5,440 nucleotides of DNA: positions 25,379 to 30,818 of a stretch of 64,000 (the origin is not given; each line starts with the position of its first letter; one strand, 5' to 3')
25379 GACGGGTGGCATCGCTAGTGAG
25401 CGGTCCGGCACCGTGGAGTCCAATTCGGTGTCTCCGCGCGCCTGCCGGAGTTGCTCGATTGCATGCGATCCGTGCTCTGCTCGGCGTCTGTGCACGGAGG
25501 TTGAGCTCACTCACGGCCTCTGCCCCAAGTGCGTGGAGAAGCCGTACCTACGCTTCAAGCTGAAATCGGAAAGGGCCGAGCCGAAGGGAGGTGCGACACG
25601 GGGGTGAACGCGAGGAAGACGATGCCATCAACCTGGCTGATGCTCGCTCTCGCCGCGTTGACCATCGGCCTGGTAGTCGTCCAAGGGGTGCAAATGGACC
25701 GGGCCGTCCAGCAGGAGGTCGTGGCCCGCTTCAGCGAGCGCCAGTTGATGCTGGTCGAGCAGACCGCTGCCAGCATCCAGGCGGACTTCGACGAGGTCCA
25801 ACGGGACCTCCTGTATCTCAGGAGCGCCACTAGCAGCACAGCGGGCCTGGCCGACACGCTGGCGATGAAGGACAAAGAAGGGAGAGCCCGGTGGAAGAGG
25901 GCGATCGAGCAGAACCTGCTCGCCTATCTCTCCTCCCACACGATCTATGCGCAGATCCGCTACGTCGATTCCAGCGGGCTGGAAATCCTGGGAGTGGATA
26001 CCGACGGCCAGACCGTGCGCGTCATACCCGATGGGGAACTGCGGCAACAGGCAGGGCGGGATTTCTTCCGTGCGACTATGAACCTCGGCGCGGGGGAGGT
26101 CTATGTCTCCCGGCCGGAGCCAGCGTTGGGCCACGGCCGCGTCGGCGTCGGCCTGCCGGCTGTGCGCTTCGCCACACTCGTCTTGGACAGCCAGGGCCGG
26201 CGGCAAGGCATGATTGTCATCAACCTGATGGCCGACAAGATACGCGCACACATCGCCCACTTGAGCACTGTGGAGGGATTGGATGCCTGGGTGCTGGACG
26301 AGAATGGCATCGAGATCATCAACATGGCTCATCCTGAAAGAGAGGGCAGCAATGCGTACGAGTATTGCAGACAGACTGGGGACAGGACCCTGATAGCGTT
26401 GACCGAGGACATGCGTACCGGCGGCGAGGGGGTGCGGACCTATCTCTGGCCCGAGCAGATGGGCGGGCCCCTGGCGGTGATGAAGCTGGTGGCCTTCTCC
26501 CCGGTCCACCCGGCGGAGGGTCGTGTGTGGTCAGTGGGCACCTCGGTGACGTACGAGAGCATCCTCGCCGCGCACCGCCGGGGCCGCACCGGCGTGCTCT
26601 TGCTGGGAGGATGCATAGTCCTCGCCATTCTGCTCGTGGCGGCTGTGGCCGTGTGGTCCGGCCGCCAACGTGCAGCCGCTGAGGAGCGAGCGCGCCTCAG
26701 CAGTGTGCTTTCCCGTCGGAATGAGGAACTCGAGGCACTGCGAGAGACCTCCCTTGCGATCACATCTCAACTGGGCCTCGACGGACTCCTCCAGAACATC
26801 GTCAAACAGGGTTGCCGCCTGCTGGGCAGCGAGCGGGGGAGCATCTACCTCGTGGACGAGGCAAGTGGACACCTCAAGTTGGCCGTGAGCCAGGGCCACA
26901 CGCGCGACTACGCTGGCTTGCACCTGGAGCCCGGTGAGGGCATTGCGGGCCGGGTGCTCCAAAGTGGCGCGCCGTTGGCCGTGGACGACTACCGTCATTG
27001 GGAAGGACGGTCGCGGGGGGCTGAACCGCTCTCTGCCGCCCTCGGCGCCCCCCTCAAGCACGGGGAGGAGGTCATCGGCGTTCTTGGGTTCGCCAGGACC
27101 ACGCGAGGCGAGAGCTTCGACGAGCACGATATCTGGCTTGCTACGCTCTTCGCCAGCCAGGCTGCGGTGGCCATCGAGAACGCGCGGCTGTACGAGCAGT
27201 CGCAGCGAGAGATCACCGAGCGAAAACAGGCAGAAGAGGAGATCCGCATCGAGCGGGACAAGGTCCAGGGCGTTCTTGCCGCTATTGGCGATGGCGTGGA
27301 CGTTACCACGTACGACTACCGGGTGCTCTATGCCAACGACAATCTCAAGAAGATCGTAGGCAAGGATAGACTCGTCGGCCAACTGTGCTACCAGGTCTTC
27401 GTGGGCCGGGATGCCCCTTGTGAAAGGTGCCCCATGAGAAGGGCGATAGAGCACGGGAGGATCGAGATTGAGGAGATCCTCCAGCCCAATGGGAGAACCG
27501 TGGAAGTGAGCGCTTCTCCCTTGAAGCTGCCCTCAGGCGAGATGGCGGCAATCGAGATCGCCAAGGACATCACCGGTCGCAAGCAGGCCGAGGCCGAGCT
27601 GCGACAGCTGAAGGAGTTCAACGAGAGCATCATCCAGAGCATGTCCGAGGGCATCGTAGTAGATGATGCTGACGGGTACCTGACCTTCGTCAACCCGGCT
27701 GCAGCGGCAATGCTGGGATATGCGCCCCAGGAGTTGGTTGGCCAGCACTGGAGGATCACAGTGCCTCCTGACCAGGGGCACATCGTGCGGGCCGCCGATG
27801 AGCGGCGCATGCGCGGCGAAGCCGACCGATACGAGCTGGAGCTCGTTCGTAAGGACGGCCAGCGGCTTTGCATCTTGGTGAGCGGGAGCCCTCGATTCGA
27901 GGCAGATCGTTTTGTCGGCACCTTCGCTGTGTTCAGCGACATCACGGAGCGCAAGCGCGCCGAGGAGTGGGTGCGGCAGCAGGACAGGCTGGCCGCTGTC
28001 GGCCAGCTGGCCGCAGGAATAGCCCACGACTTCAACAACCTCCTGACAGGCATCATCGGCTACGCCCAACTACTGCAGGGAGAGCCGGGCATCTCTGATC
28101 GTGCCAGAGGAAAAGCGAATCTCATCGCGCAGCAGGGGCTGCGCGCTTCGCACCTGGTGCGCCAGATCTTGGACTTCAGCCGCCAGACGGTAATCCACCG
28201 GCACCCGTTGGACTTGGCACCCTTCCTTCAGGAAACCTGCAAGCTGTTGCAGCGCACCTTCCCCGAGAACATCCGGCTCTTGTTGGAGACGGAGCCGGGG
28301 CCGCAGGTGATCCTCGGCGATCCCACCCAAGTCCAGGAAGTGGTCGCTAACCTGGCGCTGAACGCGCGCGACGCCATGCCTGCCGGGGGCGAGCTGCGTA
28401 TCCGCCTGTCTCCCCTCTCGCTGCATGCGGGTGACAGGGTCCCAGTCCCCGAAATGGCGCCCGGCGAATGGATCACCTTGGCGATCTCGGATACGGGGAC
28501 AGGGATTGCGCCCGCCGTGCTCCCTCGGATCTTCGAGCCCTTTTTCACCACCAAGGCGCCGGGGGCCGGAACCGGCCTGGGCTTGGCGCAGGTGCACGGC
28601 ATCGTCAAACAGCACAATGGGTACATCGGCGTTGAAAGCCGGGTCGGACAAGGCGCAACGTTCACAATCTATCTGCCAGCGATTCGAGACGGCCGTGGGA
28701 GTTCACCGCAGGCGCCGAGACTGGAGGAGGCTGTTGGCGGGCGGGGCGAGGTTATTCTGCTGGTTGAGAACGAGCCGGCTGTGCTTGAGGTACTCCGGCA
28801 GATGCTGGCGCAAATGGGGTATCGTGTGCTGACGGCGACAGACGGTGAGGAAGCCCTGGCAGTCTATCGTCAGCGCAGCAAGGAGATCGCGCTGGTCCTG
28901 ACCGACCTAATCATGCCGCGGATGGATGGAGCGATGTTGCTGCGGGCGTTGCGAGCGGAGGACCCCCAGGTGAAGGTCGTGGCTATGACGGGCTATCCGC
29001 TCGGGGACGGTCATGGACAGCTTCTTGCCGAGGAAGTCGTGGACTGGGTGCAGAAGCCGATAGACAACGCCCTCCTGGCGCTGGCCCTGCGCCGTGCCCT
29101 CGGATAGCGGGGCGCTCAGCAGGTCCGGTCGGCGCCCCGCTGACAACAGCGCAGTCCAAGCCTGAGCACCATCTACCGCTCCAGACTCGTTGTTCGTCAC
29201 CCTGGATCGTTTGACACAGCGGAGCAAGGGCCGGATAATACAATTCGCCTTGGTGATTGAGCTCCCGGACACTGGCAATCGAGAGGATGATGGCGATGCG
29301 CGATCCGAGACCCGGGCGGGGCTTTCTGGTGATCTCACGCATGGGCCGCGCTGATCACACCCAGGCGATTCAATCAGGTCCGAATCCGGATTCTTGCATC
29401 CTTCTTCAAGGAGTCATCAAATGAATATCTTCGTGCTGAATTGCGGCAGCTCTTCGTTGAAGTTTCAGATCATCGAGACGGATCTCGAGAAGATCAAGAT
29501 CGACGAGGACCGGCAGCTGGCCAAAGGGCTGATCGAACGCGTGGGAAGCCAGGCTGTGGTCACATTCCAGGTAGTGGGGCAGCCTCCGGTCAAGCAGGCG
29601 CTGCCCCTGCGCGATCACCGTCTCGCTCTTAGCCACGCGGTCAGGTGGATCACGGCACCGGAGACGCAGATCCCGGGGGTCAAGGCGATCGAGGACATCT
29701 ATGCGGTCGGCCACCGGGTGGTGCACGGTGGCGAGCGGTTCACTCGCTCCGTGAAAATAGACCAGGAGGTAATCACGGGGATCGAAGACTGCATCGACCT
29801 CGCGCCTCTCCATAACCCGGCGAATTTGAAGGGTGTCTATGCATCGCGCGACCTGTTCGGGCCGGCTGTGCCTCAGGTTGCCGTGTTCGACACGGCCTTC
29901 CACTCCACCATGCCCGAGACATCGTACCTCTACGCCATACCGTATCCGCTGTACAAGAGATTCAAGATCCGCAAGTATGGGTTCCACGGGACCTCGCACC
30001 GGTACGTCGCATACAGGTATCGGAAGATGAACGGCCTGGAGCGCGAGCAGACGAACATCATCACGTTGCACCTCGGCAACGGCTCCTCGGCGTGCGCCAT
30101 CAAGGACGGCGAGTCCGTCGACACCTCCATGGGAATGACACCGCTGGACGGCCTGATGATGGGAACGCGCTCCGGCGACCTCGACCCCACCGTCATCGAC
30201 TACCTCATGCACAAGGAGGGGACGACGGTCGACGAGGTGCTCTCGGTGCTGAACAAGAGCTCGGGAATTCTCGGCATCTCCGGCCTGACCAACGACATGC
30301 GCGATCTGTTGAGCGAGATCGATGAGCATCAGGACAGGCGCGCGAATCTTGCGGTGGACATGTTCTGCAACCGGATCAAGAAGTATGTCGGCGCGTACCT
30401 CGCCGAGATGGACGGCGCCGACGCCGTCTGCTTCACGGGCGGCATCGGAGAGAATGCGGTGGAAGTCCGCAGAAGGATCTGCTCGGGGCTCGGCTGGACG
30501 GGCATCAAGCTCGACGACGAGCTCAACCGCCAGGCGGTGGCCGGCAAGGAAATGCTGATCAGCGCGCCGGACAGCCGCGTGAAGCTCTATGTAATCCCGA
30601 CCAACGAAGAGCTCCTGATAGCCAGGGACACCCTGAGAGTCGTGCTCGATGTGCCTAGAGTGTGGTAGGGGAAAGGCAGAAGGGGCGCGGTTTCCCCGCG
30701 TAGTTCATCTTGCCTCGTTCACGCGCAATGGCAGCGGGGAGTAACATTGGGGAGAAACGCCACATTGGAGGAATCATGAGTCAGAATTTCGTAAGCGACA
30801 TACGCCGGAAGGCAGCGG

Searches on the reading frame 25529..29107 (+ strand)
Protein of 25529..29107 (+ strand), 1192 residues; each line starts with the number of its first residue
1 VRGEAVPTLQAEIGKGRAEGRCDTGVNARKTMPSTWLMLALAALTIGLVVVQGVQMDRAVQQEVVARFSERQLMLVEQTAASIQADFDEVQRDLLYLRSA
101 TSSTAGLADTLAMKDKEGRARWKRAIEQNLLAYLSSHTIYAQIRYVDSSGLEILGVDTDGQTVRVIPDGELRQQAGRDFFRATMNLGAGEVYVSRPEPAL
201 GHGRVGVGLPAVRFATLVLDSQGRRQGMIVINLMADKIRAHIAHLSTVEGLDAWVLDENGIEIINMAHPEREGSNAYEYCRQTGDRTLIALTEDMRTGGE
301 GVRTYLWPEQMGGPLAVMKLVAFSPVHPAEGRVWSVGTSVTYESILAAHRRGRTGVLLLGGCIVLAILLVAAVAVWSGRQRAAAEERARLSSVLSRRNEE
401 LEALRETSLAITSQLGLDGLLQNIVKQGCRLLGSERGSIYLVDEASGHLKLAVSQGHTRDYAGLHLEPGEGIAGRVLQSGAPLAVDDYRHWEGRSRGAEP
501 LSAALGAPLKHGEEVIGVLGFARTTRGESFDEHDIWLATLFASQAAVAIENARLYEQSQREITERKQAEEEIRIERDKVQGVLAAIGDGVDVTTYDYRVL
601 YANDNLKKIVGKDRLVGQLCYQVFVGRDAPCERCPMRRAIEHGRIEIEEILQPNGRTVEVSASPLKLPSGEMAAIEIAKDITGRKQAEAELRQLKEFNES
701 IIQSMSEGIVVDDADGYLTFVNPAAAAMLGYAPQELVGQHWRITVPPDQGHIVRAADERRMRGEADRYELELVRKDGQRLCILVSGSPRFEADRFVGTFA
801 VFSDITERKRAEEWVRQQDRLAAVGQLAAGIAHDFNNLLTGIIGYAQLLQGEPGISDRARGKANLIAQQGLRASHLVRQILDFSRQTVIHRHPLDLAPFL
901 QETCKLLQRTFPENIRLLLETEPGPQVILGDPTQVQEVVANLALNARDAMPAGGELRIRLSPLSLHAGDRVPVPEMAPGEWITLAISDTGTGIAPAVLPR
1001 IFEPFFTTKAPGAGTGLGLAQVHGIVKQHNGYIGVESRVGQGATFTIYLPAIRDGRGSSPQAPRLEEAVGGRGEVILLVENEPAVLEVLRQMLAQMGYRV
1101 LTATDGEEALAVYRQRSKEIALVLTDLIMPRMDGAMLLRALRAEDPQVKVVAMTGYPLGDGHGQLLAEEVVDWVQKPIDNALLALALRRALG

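Call 76: search_protein_families(library=pfam, proteins=[window:25529-29107:+], max_evalue=0.00001)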
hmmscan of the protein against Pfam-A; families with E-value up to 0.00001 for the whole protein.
window:25529-29107:+ (1192 aa): 14 families
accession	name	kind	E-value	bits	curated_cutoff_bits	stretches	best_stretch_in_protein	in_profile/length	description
PF08448.16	PAS_4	-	4.3e-28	98.2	23.1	2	704-810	3-110/110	PAS fold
PF13426.13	PAS_9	-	3.6e-26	91.9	27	2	707-807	2-103/103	PAS domain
PF02518.31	HATPase_c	-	1.9e-24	86.7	26.4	1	930-1051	1-109/111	Histidine kinase-, DNA gyrase B-, and HSP90-like ATPase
PF13185.12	GAF_2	-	6e-23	82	28.6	1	416-550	3-136/136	GAF domain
PF00072.30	Response_reg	-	5.1e-21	75.4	30.2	1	1076-1186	1-109/111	Response regulator receiver domain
PF01590.32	GAF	-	6.3e-18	66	22.4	1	417-549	2-133/133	GAF domain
PF00989.32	PAS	-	3.8e-16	59.5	22.6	1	697-805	2-113/113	PAS fold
PF13492.12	GAF_3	-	1.8e-14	54.7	27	1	417-551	2-129/129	GAF domain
PF13188.13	PAS_8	-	1e-12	47.9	21.8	1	698-751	3-53/65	PAS domain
PF02743.24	dCache_1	-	1.2e-12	48.4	45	1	67-279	6-191/240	Cache domain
PF00512.31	HisKA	-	2.5e-12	47.1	26.9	1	824-886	2-63/66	His Kinase A (phospho-acceptor) domain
PF21623.3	HK_sensor_dom_bact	-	8.4e-10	38.7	27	1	120-263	47-189/253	Bacterial histidine kinase, sensor domain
PF12860.13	PAS_7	-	6.3e-07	30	27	0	702-813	1-115/115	PAS fold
PF08447.18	PAS_3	-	7e-07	29.9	25.6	1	719-793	2-79/89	PAS fold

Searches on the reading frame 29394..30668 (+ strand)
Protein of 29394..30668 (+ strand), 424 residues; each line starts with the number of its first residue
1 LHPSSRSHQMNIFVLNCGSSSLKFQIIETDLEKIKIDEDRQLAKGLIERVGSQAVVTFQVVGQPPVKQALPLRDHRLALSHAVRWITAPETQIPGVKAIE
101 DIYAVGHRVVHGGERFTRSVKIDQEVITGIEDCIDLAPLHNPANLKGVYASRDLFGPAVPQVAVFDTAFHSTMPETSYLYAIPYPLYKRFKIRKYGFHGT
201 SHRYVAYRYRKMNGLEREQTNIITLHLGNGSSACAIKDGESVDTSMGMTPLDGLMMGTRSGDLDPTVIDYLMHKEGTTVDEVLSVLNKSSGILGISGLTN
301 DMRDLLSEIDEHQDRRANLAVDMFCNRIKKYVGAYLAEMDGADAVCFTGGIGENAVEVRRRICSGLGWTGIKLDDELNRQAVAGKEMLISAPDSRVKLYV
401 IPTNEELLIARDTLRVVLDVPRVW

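Call 76: search_protein_families(library=pfam, proteins=[window:29394-30668:+], max_evalue=0.00001)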
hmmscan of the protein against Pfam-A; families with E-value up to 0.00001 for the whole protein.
window:29394-30668:+ (424 aa): 1 family
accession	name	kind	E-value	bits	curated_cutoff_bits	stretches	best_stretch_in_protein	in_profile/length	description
PF00871.23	Acetate_kinase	-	3e-148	494.1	22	1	12-411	2-392/392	Acetokinase family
